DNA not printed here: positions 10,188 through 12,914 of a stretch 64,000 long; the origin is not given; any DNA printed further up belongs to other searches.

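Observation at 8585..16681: VirD4/TraG-like coupling ATPase operon with GtrA-like flippase and tiny membrane partners, divergent from two GT-C glycosyltransferases: putative envelope export/glycosylation module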

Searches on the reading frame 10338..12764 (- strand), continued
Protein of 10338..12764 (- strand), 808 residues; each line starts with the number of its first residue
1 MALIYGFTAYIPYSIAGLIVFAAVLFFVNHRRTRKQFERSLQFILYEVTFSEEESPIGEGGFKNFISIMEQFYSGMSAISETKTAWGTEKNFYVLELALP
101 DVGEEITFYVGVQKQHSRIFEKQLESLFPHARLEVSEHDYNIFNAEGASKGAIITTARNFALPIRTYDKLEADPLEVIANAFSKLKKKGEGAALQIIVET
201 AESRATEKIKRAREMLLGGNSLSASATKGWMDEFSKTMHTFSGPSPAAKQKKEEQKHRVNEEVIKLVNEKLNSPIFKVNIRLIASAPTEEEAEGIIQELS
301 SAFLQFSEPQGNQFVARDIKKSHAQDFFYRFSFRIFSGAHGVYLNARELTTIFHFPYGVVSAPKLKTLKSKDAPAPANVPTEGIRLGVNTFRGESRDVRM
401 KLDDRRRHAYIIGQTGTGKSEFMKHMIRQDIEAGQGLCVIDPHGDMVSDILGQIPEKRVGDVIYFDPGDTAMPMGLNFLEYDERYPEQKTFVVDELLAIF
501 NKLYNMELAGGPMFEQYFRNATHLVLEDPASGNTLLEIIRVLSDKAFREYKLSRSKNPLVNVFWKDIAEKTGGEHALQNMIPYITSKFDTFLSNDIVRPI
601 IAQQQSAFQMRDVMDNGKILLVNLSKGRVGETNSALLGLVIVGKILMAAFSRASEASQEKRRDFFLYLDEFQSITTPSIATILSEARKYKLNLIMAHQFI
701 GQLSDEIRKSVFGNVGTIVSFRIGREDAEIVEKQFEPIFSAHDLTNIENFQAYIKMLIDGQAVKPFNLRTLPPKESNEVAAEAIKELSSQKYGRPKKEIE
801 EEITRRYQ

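Call 45: fold_search(model_id=the predicted structure, library=pdb)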
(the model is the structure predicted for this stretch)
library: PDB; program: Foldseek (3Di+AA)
matches with E <= 10: 582; with E <= 0.001: 59
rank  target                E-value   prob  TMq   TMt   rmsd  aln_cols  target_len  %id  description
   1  7o42_E                8.1e-12  1.00  0.26  0.23  16.2       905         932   11  TrwK/VirB4unbound trimer of dimers complex (with Hcp1) from the R388 type IV secretion system determined by cryo-EM. (released 2022-06-22)
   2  7o42_A                8.5e-12  1.00  0.27  0.24  15.6       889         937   11  TrwK/VirB4unbound trimer of dimers complex (with Hcp1) from the R388 type IV secretion system determined by cryo-EM. (released 2022-06-22)
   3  7o43_B                1.1e-11  1.00  0.31  0.32  15.4       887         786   11  TrwK/VirB4unbound dimer complex from R388 type IV secretion system determined by cryo-EM. (released 2022-06-22)
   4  8rtd_P                1.3e-11  1.00  0.29  0.30  16.1       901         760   10  Stalk-Arches-IMC structure from the fully-assembled R388 type IV secretion system determined by cryo-EM. (released 2024-06-19)
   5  8rtd_O                2.3e-11  1.00  0.29  0.29  15.9       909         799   11  Stalk-Arches-IMC structure from the fully-assembled R388 type IV secretion system determined by cryo-EM. (released 2024-06-19)
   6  8rtd_g                2.5e-11  1.00  0.29  0.31  16.0       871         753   11  Stalk-Arches-IMC structure from the fully-assembled R388 type IV secretion system determined by cryo-EM. (released 2024-06-19)
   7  8rtd_T                3.0e-11  1.00  0.29  0.29  15.8       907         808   11  Stalk-Arches-IMC structure from the fully-assembled R388 type IV secretion system determined by cryo-EM. (released 2024-06-19)
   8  7o43_A                4.7e-11  1.00  0.28  0.28  16.2       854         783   10  TrwK/VirB4unbound dimer complex from R388 type IV secretion system determined by cryo-EM. (released 2022-06-22)
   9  7o41_A                4.7e-10  1.00  0.26  0.27  15.3       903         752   10  Hexameric composite model of the Inner Membrane Complex (IMC) with the Arches from the fully-assembled R388 type IV se (released 2022-06-22)
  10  8rtd_V                5.2e-10  1.00  0.27  0.29  14.7       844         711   10  Stalk-Arches-IMC structure from the fully-assembled R388 type IV secretion system determined by cryo-EM. (released 2024-06-19)
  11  7o41_B                1.8e-09  1.00  0.27  0.30  14.8       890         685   10  Hexameric composite model of the Inner Membrane Complex (IMC) with the Arches from the fully-assembled R388 type IV se (released 2022-06-22)
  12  1e9r_G                3.7e-09  1.00  0.32  0.55   7.6       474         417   17  Bacterial conjugative coupling protein TrwBdeltaN70. Trigonal form in complex with sulphate. (released 2001-02-06)
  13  1e9s_D                4.0e-09  1.00  0.34  0.60   7.2       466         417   16  Bacterial conjugative coupling protein TrwBdeltaN70. Unbound monoclinic form. (released 2001-02-06)
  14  6sz9_A                6.0e-09  1.00  0.32  0.50   7.2       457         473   16  Type IV Coupling Complex (T4CC) from L. pneumophila. (released 2020-05-13)
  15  1gki_D                7.6e-09  1.00  0.32  0.56   8.3       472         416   17  Plasmid coupling protein TrwB in complex with ADP and Mg2+. (released 2002-05-16)
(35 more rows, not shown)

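Call 46: get_annotated_region(hit=H12, flank=6000)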
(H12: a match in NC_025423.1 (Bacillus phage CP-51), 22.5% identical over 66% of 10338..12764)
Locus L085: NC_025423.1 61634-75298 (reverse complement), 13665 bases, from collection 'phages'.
description: Bacillus phage CP-51, complete genome.
organism: Bacillus phage CP-51 (NCBI taxid 1391188)
taxonomy: Viruses; Duplodnaviria; Heunggongvirae; Uroviricota; Caudoviricetes; Herelleviridae; Spounavirinae; Siminovitchvirus; Siminovitchvirus CP51
host: Bacillus cereus HER1399; source: soil; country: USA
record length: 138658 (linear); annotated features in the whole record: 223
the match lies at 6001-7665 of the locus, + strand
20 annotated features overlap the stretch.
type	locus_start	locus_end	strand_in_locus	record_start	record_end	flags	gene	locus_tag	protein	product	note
CDS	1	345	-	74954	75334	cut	-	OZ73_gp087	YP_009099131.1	phosphoheptose isomerase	gp101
CDS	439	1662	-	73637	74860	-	-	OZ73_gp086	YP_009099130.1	thymidylate synthase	gp100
CDS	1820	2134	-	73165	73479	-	-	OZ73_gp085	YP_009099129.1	head decoration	gp99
CDS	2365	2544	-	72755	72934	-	-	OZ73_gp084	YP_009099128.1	hypothetical protein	gp98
CDS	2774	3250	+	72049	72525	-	-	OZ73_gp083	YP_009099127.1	hypothetical protein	gp97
CDS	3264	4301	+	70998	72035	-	-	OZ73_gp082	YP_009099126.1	partition protein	gp96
CDS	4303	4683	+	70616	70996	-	-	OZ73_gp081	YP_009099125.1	hypothetical protein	gp95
CDS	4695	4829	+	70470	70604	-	-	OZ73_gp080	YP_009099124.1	hypothetical protein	gp94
CDS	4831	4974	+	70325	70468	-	-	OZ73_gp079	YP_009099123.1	hypothetical protein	gp93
CDS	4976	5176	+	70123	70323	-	-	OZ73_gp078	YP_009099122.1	hypothetical protein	gp92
CDS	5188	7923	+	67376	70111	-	-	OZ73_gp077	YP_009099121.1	hypothetical protein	gp91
CDS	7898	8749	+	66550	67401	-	-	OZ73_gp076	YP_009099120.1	replication initiation by nicking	gp90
CDS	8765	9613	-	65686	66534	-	-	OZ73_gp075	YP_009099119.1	hypothetical protein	gp89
CDS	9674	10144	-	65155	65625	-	-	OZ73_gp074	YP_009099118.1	hypothetical protein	gp88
CDS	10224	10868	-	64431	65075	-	-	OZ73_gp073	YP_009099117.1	putative sigma factor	gp87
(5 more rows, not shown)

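Call 47: get_annotated_region(hit=H8, flank=6000)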
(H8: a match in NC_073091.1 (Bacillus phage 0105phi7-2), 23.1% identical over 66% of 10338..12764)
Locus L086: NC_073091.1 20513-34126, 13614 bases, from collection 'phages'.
description: Bacillus phage 0105phi7-2, complete genome.
organism: Bacillus phage 0105phi7-2 (NCBI taxid 3025408)
taxonomy: Viruses; Duplodnaviria; Heunggongvirae; Uroviricota; Caudoviricetes
host: Bacillus thuringiensis; source: -; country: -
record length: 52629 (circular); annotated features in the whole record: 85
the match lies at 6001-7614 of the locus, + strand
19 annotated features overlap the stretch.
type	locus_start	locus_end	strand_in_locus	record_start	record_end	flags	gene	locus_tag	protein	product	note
CDS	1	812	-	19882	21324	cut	-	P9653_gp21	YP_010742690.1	O-antigen ligase-related protein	HHpred match to 7TPG_B and other O-antigen ligase families; Clearly matches the extensive transmembrane helix structure ...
CDS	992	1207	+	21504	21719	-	-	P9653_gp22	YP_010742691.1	hypothetical protein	Less than 1% of instances are near phage tail proteins; member of 70 residue family found in B. cereus chromosomes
CDS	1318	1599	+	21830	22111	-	-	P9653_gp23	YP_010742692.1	hypothetical protein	HHpred matches to COG3105, a putative membrane-anchored protein and 4ZXQ, the P22 tail needle suggesting a membrane ...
CDS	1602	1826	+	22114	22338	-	-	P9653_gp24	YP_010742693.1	holin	HHpred match to PF04531.16, phage_holin_1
CDS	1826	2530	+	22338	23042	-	-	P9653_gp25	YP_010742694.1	endolysin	HHpred match to PRK11789 N-acetyl-anhydromuranmyl-L-alanine amidase, and other peptidoglycanolytic models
CDS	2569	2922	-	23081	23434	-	-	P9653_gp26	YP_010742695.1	YolD-like protein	HHpred match to PF08863, YolD, said by Pfam to be functionally equivalent to the UmuD subunit of polymerase V from ...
CDS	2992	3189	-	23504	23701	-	-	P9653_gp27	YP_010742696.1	hypothetical protein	member of 65 residue protein family found in B. cereus group chromosomes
CDS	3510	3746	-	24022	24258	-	-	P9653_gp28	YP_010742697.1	lambda cI-like DNA binding protein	HHpred match to SUPFAM0051249 a.35.1 lambda repressor-like DNA-binding domains; and related DNA binding domains; The ...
CDS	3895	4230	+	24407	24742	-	-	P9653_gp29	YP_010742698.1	hypothetical protein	member of 111 residue family in Bacillus chromosomes and phages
CDS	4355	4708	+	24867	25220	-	-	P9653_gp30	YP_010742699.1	hypothetical protein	member of 117 residue family in Bacillus chromosomes and phages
CDS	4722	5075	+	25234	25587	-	-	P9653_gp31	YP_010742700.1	hypothetical protein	member of 117 residue family in Bacillus chromosomes and phages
CDS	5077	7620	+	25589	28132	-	-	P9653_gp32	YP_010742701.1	DNA helicase or translocase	C-terminal domain (310-847) is an HHpred match to the C-terminal domain of pdb:7O43 TrwK subunit of the the type IV ...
CDS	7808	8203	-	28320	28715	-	-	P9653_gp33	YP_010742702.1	RepA-linked protein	Most homologs are adjacent to a RepA/ParA gene; many are in a prophage context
CDS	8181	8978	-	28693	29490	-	-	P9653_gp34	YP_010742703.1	plasmid-partitioning ATPase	HHpred match to PRK13869 RepA, and related models of plasmid-partitioning ATPases; RepA plasmid-partitioning ATPase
CDS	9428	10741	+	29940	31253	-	-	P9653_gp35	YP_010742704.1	bifunctional primase and DNA binding protein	HHpred of N-terminal domain to PF16793 RepB primase; The C-terminal domain is often encoded as a separate polypeptide ...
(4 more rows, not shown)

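Call 52: search_solved_structures(query=A1, max_evalue=10)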
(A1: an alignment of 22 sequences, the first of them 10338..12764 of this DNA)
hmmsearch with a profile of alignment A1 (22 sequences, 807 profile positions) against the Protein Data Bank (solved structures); distinct sequences matched with E-value up to 10: 10.
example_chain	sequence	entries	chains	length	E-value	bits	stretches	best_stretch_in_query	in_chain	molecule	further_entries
1gl6_A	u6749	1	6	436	7.3e-08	34.2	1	397-448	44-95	ATPASE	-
1e9r_A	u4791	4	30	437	7.4e-08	34.2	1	397-448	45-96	CONJUGAL TRANSFER PROTEIN TRWB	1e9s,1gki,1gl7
6sz9_A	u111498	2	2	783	8.7e-05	24.1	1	392-454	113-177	IcmO (DotL)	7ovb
2kjq_A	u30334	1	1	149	0.0028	19.1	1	394-441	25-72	DnaA-related protein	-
9x1l_A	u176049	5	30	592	0.007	17.8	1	394-447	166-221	DNA helicase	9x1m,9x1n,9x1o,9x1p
1a2x_A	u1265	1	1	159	0.17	13.2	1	272-360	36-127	TROPONIN C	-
1tcf_A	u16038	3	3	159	0.24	12.7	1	272-360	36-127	TROPONIN C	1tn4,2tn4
9bh5_AE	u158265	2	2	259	0.91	10.8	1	432-474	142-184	Small ribosomal subunit protein eS4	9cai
9kwf_B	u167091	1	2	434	1.4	10.2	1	412-457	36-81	Putative deoxyribonuclease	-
3ec1_A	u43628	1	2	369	1.5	10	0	407-435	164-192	GTP-binding protein YqeH required for biosis of 30S ribosome subunit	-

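Call 58: search_protein_families(library=padloc, proteins=[window:10338-12764:-], max_evalue=0.01)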
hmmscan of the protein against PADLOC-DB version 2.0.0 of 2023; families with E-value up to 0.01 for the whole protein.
window:10338-12764:- (808 aa): 7 families
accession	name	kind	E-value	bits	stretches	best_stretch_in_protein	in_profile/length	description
PDLC04140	mad8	-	1.7e-18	65.2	1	403-754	21-286/314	mads_8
PDLC04103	HerA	-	2.7e-10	37.2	2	406-445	172-211/579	-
PDLC04105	HerA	-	1.2e-06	25.4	1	406-445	166-206/576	-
PDLC02684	DndH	-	4.9e-05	19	1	406-432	1367-1393/1715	DndH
PDLC01055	HerA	-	0.00031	17.7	1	395-439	146-190/532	Type III coevolved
PDLC02185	HerA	-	0.0033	14.2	0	381-431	139-189/585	-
PDLC04100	HerA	-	0.0034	14.1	0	382-432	140-189/580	-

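Call 67: list_cluster_members(proteins=[P0022, P0002, P0001])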
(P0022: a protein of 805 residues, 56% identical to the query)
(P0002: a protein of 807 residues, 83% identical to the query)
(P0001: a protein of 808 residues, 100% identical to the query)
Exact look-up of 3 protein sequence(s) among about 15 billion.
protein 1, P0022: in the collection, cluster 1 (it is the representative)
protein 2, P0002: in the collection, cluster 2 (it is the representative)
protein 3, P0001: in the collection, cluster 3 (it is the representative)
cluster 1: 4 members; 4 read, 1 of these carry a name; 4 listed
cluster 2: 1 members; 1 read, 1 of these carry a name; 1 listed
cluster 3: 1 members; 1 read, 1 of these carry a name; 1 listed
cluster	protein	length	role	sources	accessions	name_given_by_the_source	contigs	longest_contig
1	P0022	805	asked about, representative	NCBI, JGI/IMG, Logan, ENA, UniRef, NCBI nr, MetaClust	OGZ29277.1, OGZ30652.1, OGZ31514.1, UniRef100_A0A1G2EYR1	MAG: hypothetical protein A2931_03890 [Candidatus Niyogibacteria bacterium ... | Type IV secretion system coupling protein TraD DNA-binding domain-containing protein n=2 ... | MAG: hypothetical protein A2835_00820 [Candidatus Niyogibacteria bacterium ...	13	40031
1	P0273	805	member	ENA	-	-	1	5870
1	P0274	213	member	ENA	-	-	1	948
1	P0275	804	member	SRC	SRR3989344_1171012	-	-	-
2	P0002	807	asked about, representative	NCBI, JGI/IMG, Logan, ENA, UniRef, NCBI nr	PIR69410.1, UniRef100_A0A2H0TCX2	MAG: hypothetical protein COU47_03505 [Candidatus Niyogibacteria bacterium ... | DUF8128 domain-containing protein n=1 Tax=Candidatus Niyogibacteria bacterium ...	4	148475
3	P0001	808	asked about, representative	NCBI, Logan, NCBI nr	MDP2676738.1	MAG: type IV secretion system DNA-binding domain-containing protein [bacterium] | type IV secretion system DNA-binding domain-containing protein [bacterium]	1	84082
